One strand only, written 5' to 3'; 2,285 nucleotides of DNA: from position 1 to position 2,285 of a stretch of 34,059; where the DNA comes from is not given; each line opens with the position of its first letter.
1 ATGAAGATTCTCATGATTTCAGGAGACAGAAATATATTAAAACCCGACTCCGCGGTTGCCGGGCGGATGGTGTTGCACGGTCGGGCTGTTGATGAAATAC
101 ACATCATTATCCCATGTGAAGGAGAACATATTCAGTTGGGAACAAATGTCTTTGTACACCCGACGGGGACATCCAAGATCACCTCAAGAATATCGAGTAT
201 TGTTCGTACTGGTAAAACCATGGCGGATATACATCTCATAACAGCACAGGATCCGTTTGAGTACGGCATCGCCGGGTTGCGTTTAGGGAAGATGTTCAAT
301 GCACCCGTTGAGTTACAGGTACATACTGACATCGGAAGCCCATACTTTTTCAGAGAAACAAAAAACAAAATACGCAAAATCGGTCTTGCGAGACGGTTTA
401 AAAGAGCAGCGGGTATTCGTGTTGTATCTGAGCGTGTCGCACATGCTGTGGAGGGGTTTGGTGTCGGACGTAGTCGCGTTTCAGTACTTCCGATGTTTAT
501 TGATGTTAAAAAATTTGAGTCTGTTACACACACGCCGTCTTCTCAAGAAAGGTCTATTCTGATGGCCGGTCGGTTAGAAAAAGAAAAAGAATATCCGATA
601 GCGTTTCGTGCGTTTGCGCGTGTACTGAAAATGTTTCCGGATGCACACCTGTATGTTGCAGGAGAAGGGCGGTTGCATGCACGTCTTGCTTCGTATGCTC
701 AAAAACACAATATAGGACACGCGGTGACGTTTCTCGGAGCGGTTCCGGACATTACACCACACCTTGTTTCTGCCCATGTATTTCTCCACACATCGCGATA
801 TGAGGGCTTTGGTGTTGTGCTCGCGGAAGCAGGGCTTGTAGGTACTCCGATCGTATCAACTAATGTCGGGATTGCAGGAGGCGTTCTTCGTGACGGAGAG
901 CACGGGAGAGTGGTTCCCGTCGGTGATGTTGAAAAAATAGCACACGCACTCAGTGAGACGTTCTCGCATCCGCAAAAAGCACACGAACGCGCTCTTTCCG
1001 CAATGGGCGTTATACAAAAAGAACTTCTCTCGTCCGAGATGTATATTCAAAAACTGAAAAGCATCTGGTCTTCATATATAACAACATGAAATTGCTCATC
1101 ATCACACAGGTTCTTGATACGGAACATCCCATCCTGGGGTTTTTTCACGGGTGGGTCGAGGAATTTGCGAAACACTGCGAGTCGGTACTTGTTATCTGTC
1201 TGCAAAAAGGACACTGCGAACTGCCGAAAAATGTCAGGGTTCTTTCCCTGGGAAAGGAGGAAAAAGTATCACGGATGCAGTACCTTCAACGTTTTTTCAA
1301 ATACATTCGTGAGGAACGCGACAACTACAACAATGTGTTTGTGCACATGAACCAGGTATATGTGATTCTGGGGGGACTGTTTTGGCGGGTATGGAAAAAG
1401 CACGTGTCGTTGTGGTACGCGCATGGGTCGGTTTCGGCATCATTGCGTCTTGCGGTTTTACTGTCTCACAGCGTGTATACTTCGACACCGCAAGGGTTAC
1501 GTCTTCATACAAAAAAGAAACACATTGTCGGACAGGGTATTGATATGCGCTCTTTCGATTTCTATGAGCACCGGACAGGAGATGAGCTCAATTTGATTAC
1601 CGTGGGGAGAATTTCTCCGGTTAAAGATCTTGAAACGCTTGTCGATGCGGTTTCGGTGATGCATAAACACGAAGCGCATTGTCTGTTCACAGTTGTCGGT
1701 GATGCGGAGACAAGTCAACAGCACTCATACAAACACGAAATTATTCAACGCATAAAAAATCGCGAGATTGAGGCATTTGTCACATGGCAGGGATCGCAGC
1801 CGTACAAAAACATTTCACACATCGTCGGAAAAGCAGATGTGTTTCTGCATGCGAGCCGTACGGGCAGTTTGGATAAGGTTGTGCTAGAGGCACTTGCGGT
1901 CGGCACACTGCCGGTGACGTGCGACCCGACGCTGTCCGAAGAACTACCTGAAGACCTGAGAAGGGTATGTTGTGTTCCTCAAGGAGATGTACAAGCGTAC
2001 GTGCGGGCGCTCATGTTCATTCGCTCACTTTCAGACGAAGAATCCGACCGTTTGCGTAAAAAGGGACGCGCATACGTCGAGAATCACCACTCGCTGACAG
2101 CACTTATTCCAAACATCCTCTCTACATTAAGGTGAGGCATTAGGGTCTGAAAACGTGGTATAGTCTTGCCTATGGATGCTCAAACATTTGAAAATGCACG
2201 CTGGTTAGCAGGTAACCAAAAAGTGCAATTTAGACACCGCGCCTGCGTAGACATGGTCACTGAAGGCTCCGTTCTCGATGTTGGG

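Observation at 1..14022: Methyltransferase-dense glycan assembly locus (7 SAM methyltransferases, 5 glycosyltransferases, flippase, Wzy_C-TPR protein) with no priming or sugar-activation genes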

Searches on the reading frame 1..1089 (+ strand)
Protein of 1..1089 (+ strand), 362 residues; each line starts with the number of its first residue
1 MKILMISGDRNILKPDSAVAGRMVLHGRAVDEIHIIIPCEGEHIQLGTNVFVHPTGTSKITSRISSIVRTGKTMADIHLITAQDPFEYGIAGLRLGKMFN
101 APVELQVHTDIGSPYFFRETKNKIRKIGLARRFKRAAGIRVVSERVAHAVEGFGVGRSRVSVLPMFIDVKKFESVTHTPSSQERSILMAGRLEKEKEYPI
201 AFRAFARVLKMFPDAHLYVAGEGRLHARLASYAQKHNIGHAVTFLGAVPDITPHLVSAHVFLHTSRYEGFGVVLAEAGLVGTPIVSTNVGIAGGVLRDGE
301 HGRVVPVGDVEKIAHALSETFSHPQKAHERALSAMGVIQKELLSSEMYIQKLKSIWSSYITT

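Call 3: search_protein_families(library=pfam, proteins=[window:1-1089:+], max_evalue=0.01)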
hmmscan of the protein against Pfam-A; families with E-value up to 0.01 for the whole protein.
window:1-1089:+ (362 aa): 5 families
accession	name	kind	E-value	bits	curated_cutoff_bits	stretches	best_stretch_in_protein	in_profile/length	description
PF00534.26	Glycos_transf_1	-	9.5e-33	113.6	26.4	1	177-328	9-163/172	Glycosyl transferases group 1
PF13692.12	Glyco_trans_1_4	-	1.8e-29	103.3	27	1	184-320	2-139/142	Glycosyl transferases group 1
PF20706.3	GT4-conflict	-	2e-15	57.1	26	1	129-350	143-383/385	Family 4 Glycosyltransferase in conflict systems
PF13439.12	Glyco_transf_4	-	9.2e-09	36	28.5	1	66-170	63-169/170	Glycosyltransferase Family 4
PF13579.12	Glyco_trans_4_4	-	3.9e-05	24.5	29.7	1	75-164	70-156/158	Glycosyl transferase 4-like domain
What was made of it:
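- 1..1089 (+): g01, GT4 glycosyltransferase (third GT of the full locus; two more GT4 genes lie upstream of the window). Pfam Glycos_transf_1 113.6 bits (call 3).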

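Call 7: find_encoding_contigs(protein=window:1-1089:+, flank=10000, max_places=6)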
Protein window:1-1089:+ (362 aa): no gene with exactly this product is on record in the collection.
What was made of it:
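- Tried and rejected: Exact-sequence lookup of gene 1: not on record (call 7).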

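Call 10: find_related_loci(query=window:1-1089:+, collection=genome_contigs, flank=10000)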
Query window:1-1089:+ (362 aa) in genome_contigs; peptide patterns used: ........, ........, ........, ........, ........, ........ (x = any residue, [..] = any of these).
118 stretches matched a pattern; 9 encode a relative of the query (tblastn E <= 1e-3); 9 distinct loci.
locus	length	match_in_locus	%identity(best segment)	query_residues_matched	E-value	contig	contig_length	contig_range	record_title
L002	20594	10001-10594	35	121-318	8e-26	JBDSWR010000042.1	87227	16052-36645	MAG: Rhodanobacter sp. isolate cluster1_bin.632 k127_4261023, whole genome shotgun sequence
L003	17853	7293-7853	28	172-356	7e-20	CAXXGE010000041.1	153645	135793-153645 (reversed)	MAG: Vallitaleaceae bacterium isolate 2a2b7994-b44a-4ebb-a176-ceeb0f7df594 genome assembly, contig: contig_41, whole gen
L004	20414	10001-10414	32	186-324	2e-16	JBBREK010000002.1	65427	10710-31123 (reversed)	MAG: Planctomycetota bacterium isolate Co_metawrap_2500 Cmw_2500_k141_11274807_length_65427_cov_10.0000, whole genome sh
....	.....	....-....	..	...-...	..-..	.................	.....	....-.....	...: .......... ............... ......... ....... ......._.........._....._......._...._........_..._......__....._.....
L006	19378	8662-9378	31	94-324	4e-22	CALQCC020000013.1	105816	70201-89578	MAG: Bordetella parapertussis isolate HRS-HS12-bin-180 genome assembly, contig: HRSG-H12-C134, whole genome shotgun sequ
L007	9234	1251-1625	28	162-286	2e-11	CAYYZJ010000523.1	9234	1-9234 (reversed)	MAG TPA_asm: uncultured Flavitalea sp. isolate binchicken_co84_82 genome assembly, contig: k141_1947785, whole genome sh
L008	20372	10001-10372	28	162-286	3e-11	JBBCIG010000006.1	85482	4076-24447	MAG: Chitinophagaceae bacterium isolate S7_bin.6 s1911.ctg001920l, whole genome shotgun sequence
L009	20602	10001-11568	28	156-286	2e-9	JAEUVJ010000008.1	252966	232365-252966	MAG: Chitinophagaceae bacterium isolate new MAG-378 k141_2455716, whole genome shotgun sequence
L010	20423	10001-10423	27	175-312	4e-9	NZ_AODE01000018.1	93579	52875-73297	Listeria cornellensis FSL F6-0969 c17, whole genome shotgun sequence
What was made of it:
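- Tried and rejected: Genome_contigs scan with gene 1: only distant GT4 hits (27-35% identity) in unrelated phyla, so the source lineage is not represented there by a close homolog (call 10).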

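Call 17: find_homologous_proteins(query=window:1-1089:+, max_evalue=1e-20)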
Query window:1-1089:+ (362 aa): 622 proteins with E <= 1e-20 among 7370 candidates; the best 120 are listed.
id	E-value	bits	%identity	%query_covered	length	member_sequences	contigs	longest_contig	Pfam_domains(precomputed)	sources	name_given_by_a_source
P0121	3.7e-234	794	99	100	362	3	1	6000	PF00534.27,PF13439.13,PF20706.4,PF13692.13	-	-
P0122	1.2e-163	562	70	99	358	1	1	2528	PF00534.27,PF13439.13,PF20706.4,PF13692.13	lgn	-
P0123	2.9e-155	535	68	96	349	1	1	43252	PF00534.27,PF13579.13,PF13439.13,PF20706.4,PF13692.13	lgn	-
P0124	9.9e-135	467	59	99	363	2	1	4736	PF00534.27,PF13579.13,PF13439.13,PF20706.4,PF13692.13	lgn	-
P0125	1.6e-130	453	59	98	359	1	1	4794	PF00534.27,PF13579.13,PF13439.13,PF20706.4,PF13692.13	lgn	-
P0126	9.8e-130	451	59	99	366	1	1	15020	PF00534.27,PF13579.13,PF13439.13,PF20706.4,PF13692.13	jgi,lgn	jgi:glycosyltransferase involved in cell wall biosynthesis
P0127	1.2e-129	451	59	98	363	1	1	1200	PF00534.27,PF13579.13,PF13439.13,PF20706.4,PF13692.13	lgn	-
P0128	2.0e-129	450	59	99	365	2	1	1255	PF00534.27,PF13579.13,PF13439.13,PF20706.4,PF13692.13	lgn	-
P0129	3.5e-127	443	58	98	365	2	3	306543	PF00534.27,PF13579.13,PF13439.13,PF20706.4,PF13692.13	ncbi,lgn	-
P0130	1.1e-125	438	58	98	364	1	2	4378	PF00534.27,PF13579.13,PF13524.13,PF13439.13,PF20706.4,PF13692.13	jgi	jgi:glycosyltransferase involved in cell wall biosynthesis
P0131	7.7e-124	432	56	98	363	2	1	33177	PF00534.27,PF13579.13,PF13439.13,PF20706.4,PF13692.13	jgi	-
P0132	1.4e-122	427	56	99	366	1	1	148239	PF00534.27,PF13579.13,PF13439.13,PF20706.4,PF13692.13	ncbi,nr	ncbi:MAG: glycosyltransferase family 4 protein [Candidatus Campbellbacteria bacterium]|nr:glycosyltr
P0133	1.6e-122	427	57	97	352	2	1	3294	PF00534.27,PF13579.13,PF13439.13,PF20706.4,PF13692.13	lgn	-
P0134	2.2e-120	420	56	99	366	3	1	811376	PF00534.27,PF13579.13,PF13439.13,PF20706.4,PF13692.13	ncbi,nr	ncbi:glycosyltransferase [Candidatus Campbellbacteria bacterium]|nr:MAG: glycosyltransferase [Candid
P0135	1.2e-60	224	39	98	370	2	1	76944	PF00534.27,PF13579.13,PF13439.13,PF20706.4,PF13692.13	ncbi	ncbi:MAG: glycosyltransferase [Candidatus Paceibacterota bacterium]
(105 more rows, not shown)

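Call 18: find_encoding_contigs(protein=P0123, flank=10000, max_places=1)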
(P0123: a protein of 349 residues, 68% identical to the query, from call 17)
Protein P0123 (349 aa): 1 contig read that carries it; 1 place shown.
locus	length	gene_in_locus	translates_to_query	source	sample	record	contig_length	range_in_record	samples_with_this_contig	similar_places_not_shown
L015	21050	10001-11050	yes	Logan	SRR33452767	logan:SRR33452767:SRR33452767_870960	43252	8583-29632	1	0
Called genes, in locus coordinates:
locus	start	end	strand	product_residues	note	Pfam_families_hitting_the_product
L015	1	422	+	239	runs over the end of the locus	PF00590:TP_methylase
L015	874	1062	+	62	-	-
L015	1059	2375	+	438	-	PF13200:DUF4015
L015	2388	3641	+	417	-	PF07690:MFS_1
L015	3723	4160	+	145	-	-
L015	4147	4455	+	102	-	-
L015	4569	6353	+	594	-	PF10412:TrwB_AAD_bind (weak)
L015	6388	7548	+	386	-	PF00932:LTD, PF18911:PKD_4, PF00932:LTD (weak)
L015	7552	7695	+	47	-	-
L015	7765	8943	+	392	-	PF13439:Glyco_transf_4, PF13579:Glyco_trans_4_4, PF00534:Glycos_transf_1, PF13692:Glyco_trans_1_4, PF13524:Glyco_trans_1_2, PF20706:GT4-conflict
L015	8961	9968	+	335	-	PF13439:Glyco_transf_4 (faint), PF00534:Glycos_transf_1 (faint), PF13692:Glyco_trans_1_4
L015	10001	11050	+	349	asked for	PF13439:Glyco_transf_4, PF13579:Glyco_trans_4_4 (faint), PF20706:GT4-conflict, PF00534:Glycos_transf_1, PF13692:Glyco_trans_1_4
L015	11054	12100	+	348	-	PF00534:Glycos_transf_1, PF13692:Glyco_trans_1_4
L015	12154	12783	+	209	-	PF13489:Methyltransf_23, PF08241:Methyltransf_11 (weak)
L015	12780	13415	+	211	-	-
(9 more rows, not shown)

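Call 19: find_encoding_contigs(protein=P0132, flank=10000, max_places=1)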
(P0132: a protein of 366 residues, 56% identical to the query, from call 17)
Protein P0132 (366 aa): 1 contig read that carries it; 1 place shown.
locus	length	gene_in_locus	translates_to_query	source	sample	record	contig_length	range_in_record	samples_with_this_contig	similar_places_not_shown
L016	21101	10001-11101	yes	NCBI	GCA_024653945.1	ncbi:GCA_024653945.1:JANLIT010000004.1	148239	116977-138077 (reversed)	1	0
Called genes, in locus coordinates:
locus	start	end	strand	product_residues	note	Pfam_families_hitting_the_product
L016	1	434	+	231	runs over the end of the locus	PF00590:TP_methylase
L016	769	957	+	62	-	-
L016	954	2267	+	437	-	PF13200:DUF4015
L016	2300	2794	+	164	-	-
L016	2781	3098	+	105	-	-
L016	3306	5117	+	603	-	PF10412:TrwB_AAD_bind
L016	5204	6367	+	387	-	PF00932:LTD, PF18911:PKD_4, PF00932:LTD (weak)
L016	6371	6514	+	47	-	-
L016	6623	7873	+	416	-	PF13439:Glyco_transf_4, PF13579:Glyco_trans_4_4, PF00534:Glycos_transf_1, PF13692:Glyco_trans_1_4, PF13524:Glyco_trans_1_2 (weak), PF20706:GT4-conflict (weak)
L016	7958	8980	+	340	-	PF13692:Glyco_trans_1_4 (weak), PF00534:Glycos_transf_1 (weak)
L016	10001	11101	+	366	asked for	PF13439:Glyco_transf_4, PF13579:Glyco_trans_4_4, PF20706:GT4-conflict, PF00534:Glycos_transf_1, PF13692:Glyco_trans_1_4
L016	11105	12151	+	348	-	PF00534:Glycos_transf_1, PF13692:Glyco_trans_1_4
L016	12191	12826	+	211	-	PF13489:Methyltransf_23, PF07021:MetW, PF13847:Methyltransf_31, PF08241:Methyltransf_11, PF08242:Methyltransf_12, PF13649:Methyltransf_25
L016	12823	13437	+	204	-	PF05148:Methyltransf_8 (weak), PF08241:Methyltransf_11, PF08242:Methyltransf_12 (faint), PF13847:Methyltransf_31 (weak)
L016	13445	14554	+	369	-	PF13439:Glyco_transf_4, PF20706:GT4-conflict (weak), PF00534:Glycos_transf_1, PF13692:Glyco_trans_1_4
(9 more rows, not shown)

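Call 20: find_encoding_contigs(protein=P0134, flank=10000, max_places=1)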
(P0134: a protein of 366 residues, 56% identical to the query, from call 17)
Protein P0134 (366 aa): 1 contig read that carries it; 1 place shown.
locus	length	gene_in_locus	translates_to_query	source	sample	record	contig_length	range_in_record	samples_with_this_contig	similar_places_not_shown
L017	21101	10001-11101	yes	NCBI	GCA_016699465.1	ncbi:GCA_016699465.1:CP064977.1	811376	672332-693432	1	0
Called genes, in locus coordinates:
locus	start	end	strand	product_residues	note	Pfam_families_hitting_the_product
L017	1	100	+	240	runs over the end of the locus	PF00590:TP_methylase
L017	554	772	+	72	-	-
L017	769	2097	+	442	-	PF13200:DUF4015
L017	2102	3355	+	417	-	PF07690:MFS_1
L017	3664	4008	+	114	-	-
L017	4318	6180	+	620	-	PF10412:TrwB_AAD_bind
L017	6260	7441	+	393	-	PF00932:LTD, PF18911:PKD_4, PF00801:PKD, PF00932:LTD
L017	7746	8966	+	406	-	PF13579:Glyco_trans_4_4 (weak), PF00534:Glycos_transf_1, PF13692:Glyco_trans_1_4, PF13524:Glyco_trans_1_2, PF20706:GT4-conflict (weak)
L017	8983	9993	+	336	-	PF13439:Glyco_transf_4 (faint), PF13692:Glyco_trans_1_4 (weak)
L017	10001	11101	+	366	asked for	PF13439:Glyco_transf_4, PF13579:Glyco_trans_4_4, PF20706:GT4-conflict, PF00534:Glycos_transf_1, PF13692:Glyco_trans_1_4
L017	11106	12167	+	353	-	PF20706:GT4-conflict (faint), PF00534:Glycos_transf_1, PF13692:Glyco_trans_1_4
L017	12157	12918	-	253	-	PF05711:TylF, PF13578:Methyltransf_24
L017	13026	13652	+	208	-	PF13489:Methyltransf_23, PF08241:Methyltransf_11 (weak)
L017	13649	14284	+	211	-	PF08241:Methyltransf_11 (faint)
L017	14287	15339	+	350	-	PF03016:Exostosin_GT47, PF24785:RXYLT1_C (weak)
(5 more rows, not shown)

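Call 30: find_encoding_contigs(protein=P0121, flank=10000, max_places=2)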
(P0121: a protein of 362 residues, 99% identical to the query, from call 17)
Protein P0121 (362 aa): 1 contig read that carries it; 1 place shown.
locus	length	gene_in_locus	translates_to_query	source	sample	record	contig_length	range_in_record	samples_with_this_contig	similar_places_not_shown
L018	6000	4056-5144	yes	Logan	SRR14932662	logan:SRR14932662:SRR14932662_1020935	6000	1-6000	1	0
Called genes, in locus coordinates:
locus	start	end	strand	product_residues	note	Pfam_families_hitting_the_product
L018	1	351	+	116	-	?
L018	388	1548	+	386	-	PF00932:LTD, PF18911:PKD_4, PF00801:PKD (weak), PF00932:LTD (weak)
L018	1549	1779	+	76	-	-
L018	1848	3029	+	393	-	PF13439:Glyco_transf_4, PF13579:Glyco_trans_4_4, PF00534:Glycos_transf_1, PF13692:Glyco_trans_1_4, PF13524:Glyco_trans_1_2, PF20706:GT4-conflict (weak)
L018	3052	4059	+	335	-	PF13439:Glyco_transf_4 (faint), PF00534:Glycos_transf_1 (faint), PF13692:Glyco_trans_1_4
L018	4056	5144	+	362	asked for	PF13439:Glyco_transf_4, PF20706:GT4-conflict, PF00534:Glycos_transf_1, PF13692:Glyco_trans_1_4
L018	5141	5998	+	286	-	?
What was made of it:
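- Checked: Two further GT4 genes lie immediately upstream (call 30), so 'methyltransferases outnumber glycosyltransferases' is true of the window but not of the whole locus, which is 7:7.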

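Call 71: search_protein_families(library=pfam, proteins=[L018:388-1548:+, L018:1549-1779:+, L018:1848-3029:+, L018:3052-4059:+], max_evalue=10)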
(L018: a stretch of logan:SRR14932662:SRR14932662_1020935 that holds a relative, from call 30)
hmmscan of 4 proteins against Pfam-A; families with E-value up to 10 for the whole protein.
L018:388-1548:+ (386 aa): 3 families
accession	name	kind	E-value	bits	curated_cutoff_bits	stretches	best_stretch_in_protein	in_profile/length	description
PF00932.25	LTD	-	5.6e-22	78.6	34.3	2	16-123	2-106/109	Lamin Tail Domain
PF18911.6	PKD_4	-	2.8e-11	43.7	27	1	198-276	8-84/85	PKD domain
PF00801.26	PKD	-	5.5e-07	29.9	23.5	1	230-275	33-80/80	PKD domain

L018:1549-1779:+ (76 aa): 1 family
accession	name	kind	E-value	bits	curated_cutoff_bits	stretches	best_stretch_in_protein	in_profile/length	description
PF14316.11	DUF4381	-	0.057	14.2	27.2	1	28-54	12-39/145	Domain of unknown function (DUF4381)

L018:1848-3029:+ (393 aa): 6 families
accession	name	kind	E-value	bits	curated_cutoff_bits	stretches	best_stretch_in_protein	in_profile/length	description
PF00534.26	Glycos_transf_1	-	4.7e-40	137.4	26.4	1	198-365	5-170/172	Glycosyl transferases group 1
PF13692.12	Glyco_trans_1_4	-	7.8e-30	104.4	27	1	211-353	4-142/142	Glycosyl transferases group 1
PF13579.12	Glyco_trans_4_4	-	1.2e-13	52.2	29.7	1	7-181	1-158/158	Glycosyl transferase 4-like domain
PF13439.12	Glyco_transf_4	-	5.8e-13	49.7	28.5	1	6-185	1-169/170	Glycosyltransferase Family 4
PF13524.12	Glyco_trans_1_2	-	1e-07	32.5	25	1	237-381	15-142/144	Glycosyl transferase-like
PF20706.3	GT4-conflict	-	7.4e-07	28.9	26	1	273-380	273-384/385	Family 4 Glycosyltransferase in conflict systems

L018:3052-4059:+ (335 aa): 5 families
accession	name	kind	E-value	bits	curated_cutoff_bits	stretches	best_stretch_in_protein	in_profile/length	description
PF00534.26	Glycos_transf_1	-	3.6e-11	43.3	26.4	2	230-312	84-165/172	Glycosyl transferases group 1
PF13692.12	Glyco_trans_1_4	-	2.7e-10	41.1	27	1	231-302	69-142/142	Glycosyl transferases group 1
PF13439.12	Glyco_transf_4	-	1.1e-06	29.2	28.5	2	15-55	2-45/170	Glycosyltransferase Family 4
PF13579.12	Glyco_trans_4_4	-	0.011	16.5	29.7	1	15-47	1-33/158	Glycosyl transferase 4-like domain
PF20706.3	GT4-conflict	-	0.12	11.8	26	1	257-312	300-351/385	Family 4 Glycosyltransferase in conflict systems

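Call 76: search_protein_families(library=padloc, proteins=[window:1-1089:+], max_evalue=0.001)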
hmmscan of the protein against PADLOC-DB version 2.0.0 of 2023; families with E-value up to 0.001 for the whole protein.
window:1-1089:+ (362 aa): 0 families

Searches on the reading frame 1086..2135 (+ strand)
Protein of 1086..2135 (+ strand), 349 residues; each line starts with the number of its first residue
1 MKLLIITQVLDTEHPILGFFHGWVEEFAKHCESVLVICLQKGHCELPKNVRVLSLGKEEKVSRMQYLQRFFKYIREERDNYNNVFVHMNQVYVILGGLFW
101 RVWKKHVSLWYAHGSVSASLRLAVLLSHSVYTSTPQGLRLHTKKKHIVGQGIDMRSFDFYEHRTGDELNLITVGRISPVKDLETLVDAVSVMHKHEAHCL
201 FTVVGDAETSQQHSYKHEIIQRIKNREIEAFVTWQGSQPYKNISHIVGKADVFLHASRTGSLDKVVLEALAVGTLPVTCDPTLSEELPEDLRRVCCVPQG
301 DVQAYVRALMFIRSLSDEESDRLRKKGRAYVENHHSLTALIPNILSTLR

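Call 3: search_protein_families(library=pfam, proteins=[window:1086-2135:+], max_evalue=0.01)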
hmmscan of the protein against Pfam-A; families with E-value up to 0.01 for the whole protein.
window:1086-2135:+ (349 aa): 4 families
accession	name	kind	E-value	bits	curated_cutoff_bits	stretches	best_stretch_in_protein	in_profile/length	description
PF00534.26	Glycos_transf_1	-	9.7e-20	71.2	26.4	1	165-328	13-170/172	Glycosyl transferases group 1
PF13692.12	Glyco_trans_1_4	-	2e-15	57.7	27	1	169-309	3-136/142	Glycosyl transferases group 1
PF13524.12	Glyco_trans_1_2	-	2.2e-05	24.9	25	1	231-341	28-139/144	Glycosyl transferase-like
PF20706.3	GT4-conflict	-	0.00037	20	26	1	161-280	190-311/385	Family 4 Glycosyltransferase in conflict systems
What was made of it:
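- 1086..2135 (+): g02, GT4 glycosyltransferase. Pfam Glycos_transf_1 71.2 bits (call 3).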

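Call 9: find_encoding_contigs(protein=window:1086-2135:+, flank=10000, max_places=6)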
Protein window:1086-2135:+ (349 aa): 1 contig read that carries it; 1 place shown.
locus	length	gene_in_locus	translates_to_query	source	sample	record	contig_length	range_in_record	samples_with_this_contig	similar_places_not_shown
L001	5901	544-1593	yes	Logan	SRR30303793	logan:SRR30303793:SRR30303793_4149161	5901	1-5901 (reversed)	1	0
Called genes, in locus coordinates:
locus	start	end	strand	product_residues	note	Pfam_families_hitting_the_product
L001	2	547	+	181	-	?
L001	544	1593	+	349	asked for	PF13524:Glyco_trans_1_2 (faint), PF00534:Glycos_transf_1, PF13692:Glyco_trans_1_4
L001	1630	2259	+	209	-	PF13489:Methyltransf_23, PF07021:MetW, PF13847:Methyltransf_31, PF08241:Methyltransf_11, PF08242:Methyltransf_12, PF13649:Methyltransf_25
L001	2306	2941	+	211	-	PF13489:Methyltransf_23 (weak), PF08241:Methyltransf_11 (weak)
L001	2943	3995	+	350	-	PF03016:Exostosin_GT47, PF24785:RXYLT1_C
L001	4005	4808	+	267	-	PF13489:Methyltransf_23, PF08241:Methyltransf_11, PF08242:Methyltransf_12 (weak), PF13649:Methyltransf_25, PF13847:Methyltransf_31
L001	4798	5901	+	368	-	?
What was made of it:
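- Tried and rejected: Gene 2 gave only a 5.9-kb contig (call 9).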

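Call 76: search_protein_families(library=padloc, proteins=[window:1086-2135:+], max_evalue=0.001)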
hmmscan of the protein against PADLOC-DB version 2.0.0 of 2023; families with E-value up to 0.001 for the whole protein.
window:1086-2135:+ (349 aa): 0 families
